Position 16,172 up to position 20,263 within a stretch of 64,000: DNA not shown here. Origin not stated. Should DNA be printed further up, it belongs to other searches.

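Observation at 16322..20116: Giant secreted protein combining a zinc-phospholipase-C-like domain, a lamin-tail domain and a pectate-lyase-like beta-helix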

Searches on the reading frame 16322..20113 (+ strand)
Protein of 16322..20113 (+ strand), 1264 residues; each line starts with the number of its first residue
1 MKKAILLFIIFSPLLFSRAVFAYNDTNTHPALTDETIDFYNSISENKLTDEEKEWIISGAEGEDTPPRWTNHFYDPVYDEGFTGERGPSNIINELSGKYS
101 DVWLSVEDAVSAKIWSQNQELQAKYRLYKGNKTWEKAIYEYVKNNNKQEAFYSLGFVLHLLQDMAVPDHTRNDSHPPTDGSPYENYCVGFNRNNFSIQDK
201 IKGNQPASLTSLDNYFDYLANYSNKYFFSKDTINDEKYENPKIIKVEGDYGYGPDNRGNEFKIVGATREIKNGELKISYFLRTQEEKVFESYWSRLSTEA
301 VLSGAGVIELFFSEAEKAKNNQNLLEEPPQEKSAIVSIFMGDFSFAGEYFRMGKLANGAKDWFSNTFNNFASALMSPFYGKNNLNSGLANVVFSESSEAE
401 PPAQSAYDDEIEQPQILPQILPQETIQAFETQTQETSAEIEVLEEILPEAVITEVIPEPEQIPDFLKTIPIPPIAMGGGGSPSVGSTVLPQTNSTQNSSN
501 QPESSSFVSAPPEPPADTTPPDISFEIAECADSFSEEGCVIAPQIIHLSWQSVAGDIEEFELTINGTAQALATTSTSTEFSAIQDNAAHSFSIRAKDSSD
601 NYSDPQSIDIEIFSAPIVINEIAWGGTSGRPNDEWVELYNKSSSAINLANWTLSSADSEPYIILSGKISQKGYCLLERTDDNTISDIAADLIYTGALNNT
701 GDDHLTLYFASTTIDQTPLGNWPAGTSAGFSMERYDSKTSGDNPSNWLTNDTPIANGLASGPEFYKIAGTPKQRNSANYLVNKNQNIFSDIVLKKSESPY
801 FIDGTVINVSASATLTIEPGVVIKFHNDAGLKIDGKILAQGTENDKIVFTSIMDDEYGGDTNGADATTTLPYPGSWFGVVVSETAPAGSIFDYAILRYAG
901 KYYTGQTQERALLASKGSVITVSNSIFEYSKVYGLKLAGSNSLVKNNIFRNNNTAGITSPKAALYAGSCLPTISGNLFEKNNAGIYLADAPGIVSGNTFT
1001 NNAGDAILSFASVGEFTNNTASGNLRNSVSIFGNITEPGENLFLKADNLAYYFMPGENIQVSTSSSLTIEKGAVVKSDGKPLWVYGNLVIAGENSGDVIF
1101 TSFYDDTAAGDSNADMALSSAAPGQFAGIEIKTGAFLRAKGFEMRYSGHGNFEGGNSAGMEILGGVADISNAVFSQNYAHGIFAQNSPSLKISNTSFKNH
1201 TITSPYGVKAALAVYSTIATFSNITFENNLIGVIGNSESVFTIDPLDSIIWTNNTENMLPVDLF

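Call 3: search_protein_families(library=pfam, proteins=[window:16322-20113:+], max_evalue=1)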
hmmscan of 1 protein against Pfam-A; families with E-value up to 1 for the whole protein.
window:16322-20113:+ (1264 aa): 5 families
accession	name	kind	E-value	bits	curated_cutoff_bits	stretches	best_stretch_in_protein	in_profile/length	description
PF13229.12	Beta_helix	-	2e-14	53.9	25.9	2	914-1035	5-124/158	Right handed beta helix region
PF00932.25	LTD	-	7.7e-12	46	34.3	1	615-715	6-103/109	Lamin Tail Domain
PF00882.24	Zn_dep_PLPC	-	0.0024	18.3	26.8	1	129-191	56-121/167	Zinc dependent phospholipase C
PF07602.17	DUF1565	-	0.0074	16.1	20.3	1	920-1002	112-198/257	Protein of unknown function (DUF1565)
PF24108.1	DUF7383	-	0.11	13.1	27.9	1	584-636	30-82/123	Family of unknown function (DUF7383)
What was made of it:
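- On Bacterial zinc-metallophospholipase C (Pfam PF00882 Zn_dep_PLPC): The query scores 18.3 bits, E 0.0024, over aa 129-191 only (call 3).
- This protein is below the Pfam PF00882 threshold (18.3 against 26.8 bits; call 3).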

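Call 4: search_protein_families(library=ncbifam, proteins=[window:16322-20113:+], max_evalue=1)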
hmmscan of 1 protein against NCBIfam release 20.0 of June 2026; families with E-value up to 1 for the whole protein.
window:16322-20113:+ (1264 aa): 1 family
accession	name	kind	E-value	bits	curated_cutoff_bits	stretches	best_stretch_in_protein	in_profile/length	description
TIGR03804.1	para_beta_helix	repeat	0.002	17.8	19.45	2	971-1002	10-42/44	parallel beta-helix repeat protein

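Call 5: search_solved_structures(query=window:16322-20113:+, max_evalue=1, show_alignments=3)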
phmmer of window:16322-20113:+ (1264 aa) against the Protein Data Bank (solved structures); distinct sequences matched with E-value up to 1: 7.
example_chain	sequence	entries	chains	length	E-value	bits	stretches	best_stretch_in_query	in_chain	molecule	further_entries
8cqm_A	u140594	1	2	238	0.0046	18.1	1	130-201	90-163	Phospholipase C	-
1p5x_A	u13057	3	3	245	0.02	15.9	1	134-199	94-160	Phospholipase C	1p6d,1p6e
2ffz_A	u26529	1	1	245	0.023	15.7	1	134-199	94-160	Phospholipase C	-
2huc_A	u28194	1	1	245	0.023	15.7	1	134-199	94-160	Phospholipase C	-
1ah7_A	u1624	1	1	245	0.023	15.7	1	134-199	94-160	PHOSPHOLIPASE C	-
2fgn_A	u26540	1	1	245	0.024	15.7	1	134-199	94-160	Phospholipase C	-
1k85_A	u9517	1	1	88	0.06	14.4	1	546-604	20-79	CHITINASE A1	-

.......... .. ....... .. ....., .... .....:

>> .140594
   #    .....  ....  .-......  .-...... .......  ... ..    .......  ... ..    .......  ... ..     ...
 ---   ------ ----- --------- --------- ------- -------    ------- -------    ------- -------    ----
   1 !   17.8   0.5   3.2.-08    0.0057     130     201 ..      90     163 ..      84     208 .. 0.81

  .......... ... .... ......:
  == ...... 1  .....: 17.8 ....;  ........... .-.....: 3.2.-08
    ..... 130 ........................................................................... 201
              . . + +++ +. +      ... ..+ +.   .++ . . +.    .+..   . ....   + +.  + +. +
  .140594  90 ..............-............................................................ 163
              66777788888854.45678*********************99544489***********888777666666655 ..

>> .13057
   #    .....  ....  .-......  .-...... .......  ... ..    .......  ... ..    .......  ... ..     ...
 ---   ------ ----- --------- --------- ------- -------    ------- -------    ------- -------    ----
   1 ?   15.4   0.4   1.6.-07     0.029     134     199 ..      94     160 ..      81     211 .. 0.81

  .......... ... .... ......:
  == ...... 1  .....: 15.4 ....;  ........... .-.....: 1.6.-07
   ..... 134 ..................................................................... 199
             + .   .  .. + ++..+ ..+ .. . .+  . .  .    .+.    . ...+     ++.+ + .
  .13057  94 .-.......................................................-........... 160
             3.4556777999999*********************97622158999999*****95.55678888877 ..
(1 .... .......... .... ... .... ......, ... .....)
